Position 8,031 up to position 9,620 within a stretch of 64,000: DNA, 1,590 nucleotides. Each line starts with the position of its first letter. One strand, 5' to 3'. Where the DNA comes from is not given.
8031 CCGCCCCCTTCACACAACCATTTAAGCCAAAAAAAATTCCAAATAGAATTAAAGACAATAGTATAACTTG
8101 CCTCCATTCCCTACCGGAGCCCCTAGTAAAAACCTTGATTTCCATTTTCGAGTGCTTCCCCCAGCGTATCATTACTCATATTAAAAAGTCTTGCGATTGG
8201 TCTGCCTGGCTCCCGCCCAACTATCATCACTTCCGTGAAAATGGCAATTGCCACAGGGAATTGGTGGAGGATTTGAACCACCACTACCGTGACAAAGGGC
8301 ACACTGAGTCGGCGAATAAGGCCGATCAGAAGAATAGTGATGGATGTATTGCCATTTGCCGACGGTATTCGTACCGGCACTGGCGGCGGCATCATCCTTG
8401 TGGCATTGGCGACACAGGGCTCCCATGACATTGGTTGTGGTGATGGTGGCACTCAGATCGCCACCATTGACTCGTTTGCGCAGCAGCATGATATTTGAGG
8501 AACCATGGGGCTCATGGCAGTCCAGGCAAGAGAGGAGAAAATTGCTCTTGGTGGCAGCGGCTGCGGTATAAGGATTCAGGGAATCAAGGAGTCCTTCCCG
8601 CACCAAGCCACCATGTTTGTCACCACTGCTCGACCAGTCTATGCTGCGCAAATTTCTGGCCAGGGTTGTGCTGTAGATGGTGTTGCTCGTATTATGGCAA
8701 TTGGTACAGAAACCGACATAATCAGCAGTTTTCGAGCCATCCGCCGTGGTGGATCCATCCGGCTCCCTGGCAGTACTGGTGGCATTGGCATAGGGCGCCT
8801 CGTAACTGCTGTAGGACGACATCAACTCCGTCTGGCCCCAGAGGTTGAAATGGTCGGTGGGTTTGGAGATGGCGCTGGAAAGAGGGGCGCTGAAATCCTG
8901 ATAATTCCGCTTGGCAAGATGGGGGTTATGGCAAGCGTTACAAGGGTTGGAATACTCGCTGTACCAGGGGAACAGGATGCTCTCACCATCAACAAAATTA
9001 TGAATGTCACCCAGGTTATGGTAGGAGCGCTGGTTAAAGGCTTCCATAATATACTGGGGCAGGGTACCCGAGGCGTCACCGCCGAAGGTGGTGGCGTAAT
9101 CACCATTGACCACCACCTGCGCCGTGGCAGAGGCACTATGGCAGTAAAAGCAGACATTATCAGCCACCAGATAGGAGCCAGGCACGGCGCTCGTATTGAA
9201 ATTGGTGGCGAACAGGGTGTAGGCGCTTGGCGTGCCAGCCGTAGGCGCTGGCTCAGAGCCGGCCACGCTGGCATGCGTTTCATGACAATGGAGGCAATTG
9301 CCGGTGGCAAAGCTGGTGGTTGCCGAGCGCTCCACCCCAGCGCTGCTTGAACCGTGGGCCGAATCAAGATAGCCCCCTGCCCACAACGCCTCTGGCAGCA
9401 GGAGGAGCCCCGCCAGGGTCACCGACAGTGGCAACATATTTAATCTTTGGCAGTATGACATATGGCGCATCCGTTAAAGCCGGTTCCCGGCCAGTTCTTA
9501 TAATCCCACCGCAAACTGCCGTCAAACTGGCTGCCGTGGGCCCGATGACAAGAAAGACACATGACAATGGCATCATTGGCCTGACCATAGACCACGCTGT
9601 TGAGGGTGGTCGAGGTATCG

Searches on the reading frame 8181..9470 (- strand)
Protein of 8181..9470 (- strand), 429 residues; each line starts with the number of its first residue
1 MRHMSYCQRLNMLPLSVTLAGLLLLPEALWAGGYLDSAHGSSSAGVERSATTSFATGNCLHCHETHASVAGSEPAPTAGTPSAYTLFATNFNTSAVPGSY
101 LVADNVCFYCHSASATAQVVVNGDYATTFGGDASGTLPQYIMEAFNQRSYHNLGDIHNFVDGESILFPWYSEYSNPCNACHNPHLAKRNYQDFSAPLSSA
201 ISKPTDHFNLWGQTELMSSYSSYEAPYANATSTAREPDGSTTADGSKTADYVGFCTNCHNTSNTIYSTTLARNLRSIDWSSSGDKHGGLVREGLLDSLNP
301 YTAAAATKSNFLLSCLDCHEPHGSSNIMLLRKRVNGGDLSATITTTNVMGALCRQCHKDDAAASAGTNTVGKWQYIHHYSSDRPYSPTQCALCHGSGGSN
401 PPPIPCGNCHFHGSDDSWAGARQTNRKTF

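Call 10: search_protein_families(library=pfam, proteins=[window:8181-9470:-], max_evalue=0.01)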
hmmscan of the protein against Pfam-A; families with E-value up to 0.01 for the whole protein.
window:8181-9470:- (429 aa): 5 families
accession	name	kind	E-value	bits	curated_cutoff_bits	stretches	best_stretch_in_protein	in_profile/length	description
PF09699.15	Paired_CXXCH_1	-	2.7e-10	40.2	20.6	1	314-361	8-40/41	Doubled CXXCH motif (Paired_CXXCH_1)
PF22113.1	Mtrc-MtrF_II-IV_dom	-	2.5e-09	37.4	30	1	249-398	25-167/176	Outer membrane cytochrome MtrC/MtrF-like, domains II/IV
PF14537.11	Cytochrom_c3_2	-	1.5e-07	32.2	25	1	313-410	7-78/79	Cytochrome c3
PF14522.11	Cytochrome_C7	-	3.2e-07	30.5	24.8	0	314-394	15-66/67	Cytochrome c7 and related cytochrome c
PF02085.21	Cytochrom_CIII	-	0.0019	18.9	22.9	0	351-410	47-101/101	Class III cytochrome C family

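Call 57: search_solved_structures(query=window:8181-9470:-, max_evalue=10, show_alignments=2)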
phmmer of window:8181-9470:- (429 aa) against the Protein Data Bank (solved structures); distinct sequences matched with E-value up to 10: 1.
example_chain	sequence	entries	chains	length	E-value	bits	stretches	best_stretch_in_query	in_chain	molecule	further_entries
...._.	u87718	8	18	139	1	11.4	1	89-166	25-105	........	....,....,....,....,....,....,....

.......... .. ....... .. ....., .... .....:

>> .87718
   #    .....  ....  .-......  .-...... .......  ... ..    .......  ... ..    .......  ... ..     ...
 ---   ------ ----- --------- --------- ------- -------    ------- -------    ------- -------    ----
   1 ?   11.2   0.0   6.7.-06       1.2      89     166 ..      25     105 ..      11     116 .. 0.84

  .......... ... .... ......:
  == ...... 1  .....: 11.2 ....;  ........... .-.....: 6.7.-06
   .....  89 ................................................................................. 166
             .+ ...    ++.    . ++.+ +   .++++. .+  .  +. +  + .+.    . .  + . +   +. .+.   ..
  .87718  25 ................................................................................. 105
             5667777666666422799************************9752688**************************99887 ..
